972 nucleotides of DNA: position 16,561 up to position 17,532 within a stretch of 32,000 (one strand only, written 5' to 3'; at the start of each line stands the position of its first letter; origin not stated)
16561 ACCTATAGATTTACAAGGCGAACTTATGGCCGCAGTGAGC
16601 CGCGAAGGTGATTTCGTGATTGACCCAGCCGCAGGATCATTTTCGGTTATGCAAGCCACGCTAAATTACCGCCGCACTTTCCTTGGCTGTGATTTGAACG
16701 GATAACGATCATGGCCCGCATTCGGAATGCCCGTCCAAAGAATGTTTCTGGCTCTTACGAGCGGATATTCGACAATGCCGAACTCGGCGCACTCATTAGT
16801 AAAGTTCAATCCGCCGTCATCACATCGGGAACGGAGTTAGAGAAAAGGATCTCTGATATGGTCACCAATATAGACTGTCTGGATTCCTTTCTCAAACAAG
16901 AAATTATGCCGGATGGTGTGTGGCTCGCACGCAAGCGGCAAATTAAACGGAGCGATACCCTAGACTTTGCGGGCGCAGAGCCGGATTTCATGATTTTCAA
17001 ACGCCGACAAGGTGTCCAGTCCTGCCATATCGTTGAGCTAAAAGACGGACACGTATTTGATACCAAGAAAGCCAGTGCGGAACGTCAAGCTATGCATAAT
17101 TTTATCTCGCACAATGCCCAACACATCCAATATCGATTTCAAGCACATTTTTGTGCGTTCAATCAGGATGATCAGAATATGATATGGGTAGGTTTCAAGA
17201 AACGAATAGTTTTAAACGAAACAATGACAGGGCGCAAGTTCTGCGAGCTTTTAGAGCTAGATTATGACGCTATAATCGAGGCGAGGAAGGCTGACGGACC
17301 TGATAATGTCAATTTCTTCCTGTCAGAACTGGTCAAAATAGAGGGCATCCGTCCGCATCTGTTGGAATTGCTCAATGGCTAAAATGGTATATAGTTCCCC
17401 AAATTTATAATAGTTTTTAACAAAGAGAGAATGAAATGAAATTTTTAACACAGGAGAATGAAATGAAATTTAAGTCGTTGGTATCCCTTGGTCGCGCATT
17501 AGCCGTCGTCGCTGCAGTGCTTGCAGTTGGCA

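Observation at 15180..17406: IS1595-type shell carrying a Zn-ribbon protein, a DNA methyltransferase and a PD-(D/E)xK nuclease, inserted inside an ABC importer operon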

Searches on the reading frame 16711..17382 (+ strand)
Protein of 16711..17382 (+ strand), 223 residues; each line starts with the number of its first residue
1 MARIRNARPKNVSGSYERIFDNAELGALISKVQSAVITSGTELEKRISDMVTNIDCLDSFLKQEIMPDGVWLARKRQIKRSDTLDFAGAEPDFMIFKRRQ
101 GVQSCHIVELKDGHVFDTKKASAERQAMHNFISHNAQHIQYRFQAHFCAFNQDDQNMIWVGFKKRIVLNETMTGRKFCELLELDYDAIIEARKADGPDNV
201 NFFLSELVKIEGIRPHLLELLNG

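Call 4: search_protein_families(library=pfam, proteins=[window:16711-17382:+], max_evalue=0.1)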
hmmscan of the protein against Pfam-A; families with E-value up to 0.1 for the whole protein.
window:16711-17382:+ (223 aa): 0 families

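Call 5: search_protein_families(library=ncbifam, proteins=[window:16711-17382:+], max_evalue=1)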
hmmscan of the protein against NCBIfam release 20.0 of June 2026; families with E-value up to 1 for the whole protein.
window:16711-17382:+ (223 aa): 1 family
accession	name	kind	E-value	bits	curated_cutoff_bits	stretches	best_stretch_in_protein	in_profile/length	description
NF011229.0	PRK14636.1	equivalog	0.012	15.5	230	0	158-202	95-141/176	ribosome maturation protein RimP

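Call 6: search_protein_families(library=padloc, proteins=[window:16711-17382:+], max_evalue=1)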
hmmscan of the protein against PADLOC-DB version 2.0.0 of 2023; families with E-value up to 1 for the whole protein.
window:16711-17382:+ (223 aa): 2 families
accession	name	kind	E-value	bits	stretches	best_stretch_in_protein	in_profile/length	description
PDLC03487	REase_II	-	7.4e-41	138.1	1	1-215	1-221/227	Type II restriction enzyme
PDLC00396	SduA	-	1.4e-05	22.6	1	56-138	63-146/230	DUF4263 domain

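Call 7: search_solved_structures(query=window:16711-17382:+, max_evalue=10)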
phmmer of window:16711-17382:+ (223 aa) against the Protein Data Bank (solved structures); distinct sequences matched with E-value up to 10: 1.
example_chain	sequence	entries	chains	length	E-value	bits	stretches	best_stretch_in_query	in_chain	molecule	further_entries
3dwl_E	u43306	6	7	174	0.93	12.2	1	124-171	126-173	Actin-related protein 2/3 complex subunit 3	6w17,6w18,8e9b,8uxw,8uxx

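Call 8: find_homologous_proteins(query=window:16711-17382:+)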
Query window:16711-17382:+ (223 aa): 469 proteins with E <= 0.001 among 556 candidates; the best 120 are listed.
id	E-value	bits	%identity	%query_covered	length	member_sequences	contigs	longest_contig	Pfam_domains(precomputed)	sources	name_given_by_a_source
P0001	9.4e-146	501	100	100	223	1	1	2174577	-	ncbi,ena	-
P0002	4.9e-111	387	79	100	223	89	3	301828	-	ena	-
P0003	8.9e-110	383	89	85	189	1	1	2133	-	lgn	-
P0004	7.9e-109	380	77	100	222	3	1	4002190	-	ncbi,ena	-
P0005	2.5e-108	378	77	100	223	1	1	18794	-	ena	-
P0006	5.2e-108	377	76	100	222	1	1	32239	-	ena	-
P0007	5.6e-108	377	75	100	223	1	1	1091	-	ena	-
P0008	1.1e-107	376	75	100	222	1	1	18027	-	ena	-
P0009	1.7e-107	376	76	100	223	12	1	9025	-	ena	-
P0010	2.6e-107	375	75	100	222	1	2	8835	-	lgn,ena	-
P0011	3.0e-107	375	76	100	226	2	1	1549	-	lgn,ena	-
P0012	6.5e-107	374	76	100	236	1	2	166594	-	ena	-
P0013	9.8e-107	373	74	100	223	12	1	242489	-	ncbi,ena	-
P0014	1.0e-106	373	76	100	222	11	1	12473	-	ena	-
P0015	1.6e-106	373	75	100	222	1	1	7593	-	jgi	jgi:hypothetical protein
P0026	5.5e-105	368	73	100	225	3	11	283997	-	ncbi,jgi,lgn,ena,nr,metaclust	ncbi:MAG: hypothetical protein OXC10_04935 [Rhodospirillaceae bacterium]|nr:hypothetical protein [Rh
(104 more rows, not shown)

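Call 9: find_encoding_contigs(protein=window:16711-17382:+, flank=10000, max_places=10)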
Protein window:16711-17382:+ (223 aa): no gene with exactly this product is on record in the collection.

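Call 10: find_encoding_contigs(protein=P0004, flank=6000, max_places=3)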
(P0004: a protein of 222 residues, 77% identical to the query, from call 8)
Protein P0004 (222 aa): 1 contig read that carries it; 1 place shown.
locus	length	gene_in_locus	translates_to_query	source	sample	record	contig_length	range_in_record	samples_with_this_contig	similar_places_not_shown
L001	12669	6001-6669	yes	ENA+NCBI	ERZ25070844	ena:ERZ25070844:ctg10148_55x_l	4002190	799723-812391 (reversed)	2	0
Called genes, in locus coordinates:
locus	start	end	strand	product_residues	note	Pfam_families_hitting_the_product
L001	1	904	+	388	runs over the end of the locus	PF00465:Fe-ADH, PF13685:Fe-ADH_2 (weak), PF25137:ADH_Fe_C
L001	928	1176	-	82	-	-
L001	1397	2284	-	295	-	PF03819:MazG, PF01503:PRA-PH (weak), PF03819:MazG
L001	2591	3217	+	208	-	-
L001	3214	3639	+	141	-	-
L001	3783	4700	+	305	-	-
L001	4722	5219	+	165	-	PF12762:DDE_Tnp_IS1595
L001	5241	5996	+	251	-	PF01555:N6_N4_Mtase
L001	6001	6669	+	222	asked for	-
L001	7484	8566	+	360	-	PF01008:IF-2B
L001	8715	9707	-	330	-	-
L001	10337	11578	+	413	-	PF05598:DUF772 (weak), PF01609:DDE_Tnp_1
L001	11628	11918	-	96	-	-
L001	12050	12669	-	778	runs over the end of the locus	PF01315:Ald_Xan_dh_C, PF02738:MoCoBD_1, PF20256:MoCoBD_2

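Call 11: find_encoding_contigs(protein=P0002, flank=6000, max_places=3)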
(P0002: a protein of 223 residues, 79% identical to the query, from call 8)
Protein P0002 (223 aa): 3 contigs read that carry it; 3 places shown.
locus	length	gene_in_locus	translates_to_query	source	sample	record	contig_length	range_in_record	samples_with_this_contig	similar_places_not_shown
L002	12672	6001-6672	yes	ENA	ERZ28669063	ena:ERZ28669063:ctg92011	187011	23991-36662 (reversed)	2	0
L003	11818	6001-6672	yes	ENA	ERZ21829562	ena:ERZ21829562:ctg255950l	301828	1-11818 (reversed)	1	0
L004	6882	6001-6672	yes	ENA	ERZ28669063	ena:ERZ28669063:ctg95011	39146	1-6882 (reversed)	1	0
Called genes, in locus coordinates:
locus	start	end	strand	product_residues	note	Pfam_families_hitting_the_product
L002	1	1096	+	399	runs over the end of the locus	PF13356:Arm-DNA-bind_3, PF22022:Phage_int_M, PF00589:Phage_integrase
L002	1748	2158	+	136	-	-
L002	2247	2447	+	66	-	PF05930:Phage_AlpA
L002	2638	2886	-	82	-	-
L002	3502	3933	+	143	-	-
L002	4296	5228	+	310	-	PF12760:Zn_ribbon_IS1595, PF12762:DDE_Tnp_IS1595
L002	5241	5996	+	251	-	PF01555:N6_N4_Mtase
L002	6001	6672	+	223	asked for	-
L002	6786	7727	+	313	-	PF12760:Zn_ribbon_IS1595, PF12762:DDE_Tnp_IS1595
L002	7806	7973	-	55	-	-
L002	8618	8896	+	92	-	PF01527:HTH_Tnp_1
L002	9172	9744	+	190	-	PF00665:rve, PF13683:rve_3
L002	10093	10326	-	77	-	-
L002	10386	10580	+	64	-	-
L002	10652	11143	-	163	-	-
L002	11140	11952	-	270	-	-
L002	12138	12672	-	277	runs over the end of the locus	PF07302:AroM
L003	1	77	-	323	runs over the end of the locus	PF04069:OpuAC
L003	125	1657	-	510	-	PF00528:BPD_transp_1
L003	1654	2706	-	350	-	PF00005:ABC_tran, PF13304:AAA_21 (weak)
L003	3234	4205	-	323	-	PF13701:DDE_Tnp_1_4, PF01609:DDE_Tnp_1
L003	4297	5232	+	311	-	PF12760:Zn_ribbon_IS1595, PF12762:DDE_Tnp_IS1595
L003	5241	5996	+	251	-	PF01555:N6_N4_Mtase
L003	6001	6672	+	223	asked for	-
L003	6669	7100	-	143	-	PF13701:DDE_Tnp_1_4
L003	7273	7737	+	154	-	PF01555:N6_N4_Mtase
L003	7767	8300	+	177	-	-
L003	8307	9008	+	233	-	PF04851:ResIII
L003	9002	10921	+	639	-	-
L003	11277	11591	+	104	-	PF03795:YCII (weak)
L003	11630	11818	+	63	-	?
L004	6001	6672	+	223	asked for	-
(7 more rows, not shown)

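Call 12: find_encoding_contigs(protein=P0026, flank=6000, max_places=4)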
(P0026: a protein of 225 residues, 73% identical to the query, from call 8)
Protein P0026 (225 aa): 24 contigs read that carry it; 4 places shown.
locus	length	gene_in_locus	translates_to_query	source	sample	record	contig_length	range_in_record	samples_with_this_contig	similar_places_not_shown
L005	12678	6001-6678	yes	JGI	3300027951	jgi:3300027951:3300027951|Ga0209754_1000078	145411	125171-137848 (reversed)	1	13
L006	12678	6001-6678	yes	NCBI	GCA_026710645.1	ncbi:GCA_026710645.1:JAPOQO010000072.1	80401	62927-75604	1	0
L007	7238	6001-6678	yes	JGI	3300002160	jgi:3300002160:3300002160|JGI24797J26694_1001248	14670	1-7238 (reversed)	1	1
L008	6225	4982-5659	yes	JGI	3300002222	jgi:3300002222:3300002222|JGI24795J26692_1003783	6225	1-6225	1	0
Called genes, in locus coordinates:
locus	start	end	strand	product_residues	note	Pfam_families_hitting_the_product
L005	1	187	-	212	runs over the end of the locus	PF00440:TetR_N, PF17932:TetR_C_24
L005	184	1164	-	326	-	PF13237:Fer4_10 (faint), PF00037:Fer4 (faint), PF13484:Fer4_16 (faint)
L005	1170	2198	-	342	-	PF13484:Fer4_16 (faint)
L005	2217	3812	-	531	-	PF00501:AMP-binding, PF13193:AMP-binding_C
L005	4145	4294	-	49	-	-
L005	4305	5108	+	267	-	-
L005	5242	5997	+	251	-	PF01555:N6_N4_Mtase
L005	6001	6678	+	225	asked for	-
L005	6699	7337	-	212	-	PF01351:RNase_HII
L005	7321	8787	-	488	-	PF00999:Na_H_Exchanger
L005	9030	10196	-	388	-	PF04055:Radical_SAM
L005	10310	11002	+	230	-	PF00535:Glycos_transf_2, PF13641:Glyco_tranf_2_3 (faint)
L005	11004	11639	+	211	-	PF09837:DUF2064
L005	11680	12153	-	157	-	PF14588:YjgF_endoribonc, PF01042:Ribonuc_L-PSP (weak)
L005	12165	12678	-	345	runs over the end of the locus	PF01557:FAA_hydrolase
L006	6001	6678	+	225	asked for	-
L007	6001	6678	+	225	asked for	-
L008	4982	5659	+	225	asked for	-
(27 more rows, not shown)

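Call 29: find_related_loci(query=A3, collection=genome_contigs, flank=5000)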
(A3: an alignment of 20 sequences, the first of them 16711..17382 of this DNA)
Query A3 (223 aa) in genome_contigs; peptide patterns used: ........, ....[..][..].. (x = any residue, [..] = any of these).
177 stretches matched a pattern; 87 encode a relative of the query (tblastn E <= 1e-3); the best 80 are kept; 80 distinct loci.
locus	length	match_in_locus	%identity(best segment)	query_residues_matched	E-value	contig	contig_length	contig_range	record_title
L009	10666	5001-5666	77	1-222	6e-117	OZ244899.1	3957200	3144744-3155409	MAG: Alphaproteobacteria bacterium isolate 24d3793c-6b50-40cf-b56c-2e6914e210b4 genome assembly, chromosome: 1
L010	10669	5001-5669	74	1-223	7e-115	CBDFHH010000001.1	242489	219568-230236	MAG: Alphaproteobacteria bacterium isolate ca720d0a-e3d3-44bd-b835-9e3e1a19867a genome assembly, contig: contig_1, whole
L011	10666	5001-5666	75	1-222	3e-114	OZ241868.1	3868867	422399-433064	MAG: Alphaproteobacteria bacterium isolate b4ae9bc1-5738-42e5-b173-7ca6ead8d003 genome assembly, chromosome: 1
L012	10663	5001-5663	75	1-221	1e-112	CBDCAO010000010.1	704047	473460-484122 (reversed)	MAG: Thalassobaculaceae bacterium isolate afc6a102-a657-4c4c-8f42-853f76fb2351 genome assembly, contig: contig_10, whole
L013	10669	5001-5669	73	1-223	6e-112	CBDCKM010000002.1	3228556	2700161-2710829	MAG: Alphaproteobacteria bacterium isolate 732f53db-b4c4-4b46-9338-22fac07a22bb genome assembly, contig: contig_2, whole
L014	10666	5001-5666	73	1-222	2e-111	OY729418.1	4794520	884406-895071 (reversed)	MAG: Paracoccaceae bacterium isolate 54c0c81b-ab6a-46d8-a0b5-11567dc3f75d genome assembly, chromosome: 1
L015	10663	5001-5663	74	1-221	4e-111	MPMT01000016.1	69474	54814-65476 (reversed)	MAG: Alphaproteobacteria bacterium bin52 NODE_704_length_69474_cov_18.0515_ID_1407, whole genome shotgun sequence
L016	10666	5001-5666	72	1-222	4e-110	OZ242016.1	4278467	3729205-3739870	MAG: Alphaproteobacteria bacterium isolate b7560688-9c04-438e-86a5-8f3f0220cce2 genome assembly, chromosome: 1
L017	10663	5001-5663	71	1-221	1e-109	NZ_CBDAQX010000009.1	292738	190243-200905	MAG: Ruegeria sp. isolate be8b7efa-ab9a-45c0-87a5-e9fab77ebccc contig_8, whole genome shotgun sequence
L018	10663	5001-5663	71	1-221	1e-109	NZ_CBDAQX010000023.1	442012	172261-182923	MAG: Ruegeria sp. isolate be8b7efa-ab9a-45c0-87a5-e9fab77ebccc contig_22, whole genome shotgun sequence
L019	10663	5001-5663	71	1-221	1e-109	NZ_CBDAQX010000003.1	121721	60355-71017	MAG: Ruegeria sp. isolate be8b7efa-ab9a-45c0-87a5-e9fab77ebccc contig_3, whole genome shotgun sequence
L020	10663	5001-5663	71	1-221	1e-109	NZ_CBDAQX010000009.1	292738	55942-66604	MAG: Ruegeria sp. isolate be8b7efa-ab9a-45c0-87a5-e9fab77ebccc contig_8, whole genome shotgun sequence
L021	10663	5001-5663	71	1-221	1e-109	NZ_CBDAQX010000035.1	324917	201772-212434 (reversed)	MAG: Ruegeria sp. isolate be8b7efa-ab9a-45c0-87a5-e9fab77ebccc contig_34, whole genome shotgun sequence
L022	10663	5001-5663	71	1-221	1e-109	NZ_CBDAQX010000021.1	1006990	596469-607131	MAG: Ruegeria sp. isolate be8b7efa-ab9a-45c0-87a5-e9fab77ebccc contig_20, whole genome shotgun sequence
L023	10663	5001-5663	71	1-221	1e-109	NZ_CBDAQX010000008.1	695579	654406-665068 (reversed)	MAG: Ruegeria sp. isolate be8b7efa-ab9a-45c0-87a5-e9fab77ebccc contig_7, whole genome shotgun sequence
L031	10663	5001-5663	71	1-221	5e-109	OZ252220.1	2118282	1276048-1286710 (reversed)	MAG: Alphaproteobacteria bacterium isolate 7764d23f-edc5-4436-ada9-d5fc786cab2e genome assembly, chromosome: 1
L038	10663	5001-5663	69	1-221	1e-104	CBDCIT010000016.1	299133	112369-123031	MAG: Alphaproteobacteria bacterium isolate 6f6e3e0c-7eb1-4112-bf4b-d3f3be48152c genome assembly, contig: contig_16, whol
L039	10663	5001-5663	69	1-221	1e-104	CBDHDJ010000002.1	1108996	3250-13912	MAG: Alphaproteobacteria bacterium isolate 9f10fd04-5cad-458c-8f3d-6065ca0d4641 genome assembly, contig: contig_2, whole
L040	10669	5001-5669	67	1-223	1e-103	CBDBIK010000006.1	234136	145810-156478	MAG: Alphaproteobacteria bacterium isolate 1a97d2cb-4146-4d29-859b-b015aa2b6357 genome assembly, contig: contig_6, whole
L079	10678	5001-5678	44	1-221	2e-59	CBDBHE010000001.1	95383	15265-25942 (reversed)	MAG: Spirochaetota bacterium isolate 4900f1c1-a7d9-4789-a9e2-7ddeae93e710 genome assembly, contig: contig_1, whole genom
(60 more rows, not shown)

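Call 50: predict_structure(alignment_id=A3)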
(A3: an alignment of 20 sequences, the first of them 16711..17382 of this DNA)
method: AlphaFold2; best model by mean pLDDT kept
length: 223 residues; sequences in the alignment: 20
mean_pLDDT: 89.0   pTM: 0.82
mean pLDDT of the five models: 89.0, 88.7, 88.0, 87.4, 86.0
residues with pLDDT >= 90: 133; 70-90: 81; 50-70: 9; < 50: 0
segments of 3 or more residues with pLDDT < 50: none
pLDDT, mean of each block of 10 residues (from residue 1): 87 85 93 89 89 93 92 92 82 93 93 65 84 86 91 90 89 95 94 92 95 92 79
secondary structure, 60 per line:
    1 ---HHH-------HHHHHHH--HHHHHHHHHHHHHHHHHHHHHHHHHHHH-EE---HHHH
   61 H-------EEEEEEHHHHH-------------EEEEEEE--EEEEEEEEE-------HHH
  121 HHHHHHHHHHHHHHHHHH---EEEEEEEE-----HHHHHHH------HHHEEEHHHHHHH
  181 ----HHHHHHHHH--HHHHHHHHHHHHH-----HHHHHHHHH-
elements in order: H14-20 H23-50 H57-61 E69-74 H75-79 E93-99 E102-110 H118-138 E142-149 H155-161 E171-173 H174-180 H185-193 H196-208 H214-222

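Call 53: fold_search(model_id=the predicted structure, library=pdb)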
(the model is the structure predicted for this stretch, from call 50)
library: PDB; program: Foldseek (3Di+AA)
matches with E <= 10: 609; with E <= 0.001: 0
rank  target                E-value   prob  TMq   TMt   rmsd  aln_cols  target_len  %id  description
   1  5lhc_A                6.7e-03  0.60  0.27  0.13  19.4       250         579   13  The structure of D456A mutant of Nt.BspD6I nicking endonuclease at 0.24 nm resolution . (released 2017-08-16)
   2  6qnz_B                1.0e-02  0.51  0.26  0.13  25.1       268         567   13  Crystal structure of the site-specific DNA nickase N.BspD6I E418A Mutant (released 2020-03-04)
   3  6qnz_A                1.2e-02  0.44  0.26  0.13  24.8       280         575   14  Crystal structure of the site-specific DNA nickase N.BspD6I E418A Mutant (released 2020-03-04)
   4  5liq_B                2.1e-02  0.47  0.28  0.13  22.4       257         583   14  The structure of C160S,C508S,C578S mutant of Nt.BspD6I nicking endonuclease at 0.185 nm resolution . (released 2017-08-02)
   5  2ewf                  4.9e-02  0.63  0.27  0.12  15.3       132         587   19  Crystal structure of the site-specific DNA nickase N.BspD6I (released 2006-11-21)
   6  1fok_A                4.9e-02  0.47  0.23  0.12   7.6       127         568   15  STRUCTURE OF RESTRICTION ENDONUCLEASE FOKI BOUND TO DNA (released 1997-12-03)
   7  5liq_A                5.3e-02  0.63  0.27  0.12  15.4       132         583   17  The structure of C160S,C508S,C578S mutant of Nt.BspD6I nicking endonuclease at 0.185 nm resolution . (released 2017-08-02)
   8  5liz                  5.6e-02  0.47  0.26  0.12  15.4       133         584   18  The structure of Nt.BspD6I nicking endonuclease with all cysteines mutated by serine residues at 0.19 nm resolution . (released 2017-08-02)
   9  5lhc_B                6.8e-02  0.44  0.25  0.12  15.6       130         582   17  The structure of D456A mutant of Nt.BspD6I nicking endonuclease at 0.24 nm resolution . (released 2017-08-16)
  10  9a5m_A                8.7e-02  0.15  0.22  0.13  22.9       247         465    9  Integrative model of YDJA-YDIS by crosslinking MS and deep learning (released 2024-09-18)
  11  5klp_A                1.1e-01  0.16  0.23  0.18  17.2       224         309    9  Crystal structure of HopZ1a in complex with IP6 (released 2016-08-10)
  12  7ela_A                1.2e-01  0.20  0.27  0.06  13.9       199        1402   10  Structure of Lassa virus polymerase in complex with 3'-vRNA and Z mutant (F36A) (released 2021-05-05)
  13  2ziu_B                1.3e-01  0.25  0.22  0.20   6.9       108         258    7  Crystal structure of the Mus81-Eme1 complex (released 2008-04-29)
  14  6be0                  1.5e-01  0.21  0.28  0.25  11.4       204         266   12  AvrA delL154 with IP6, CoA (released 2018-08-01)
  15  4i1t                  2.0e-01  0.15  0.24  0.29  13.3       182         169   10  Crystal structure of the cap-snatching endonuclease from Pichinde virus (released 2014-02-26)
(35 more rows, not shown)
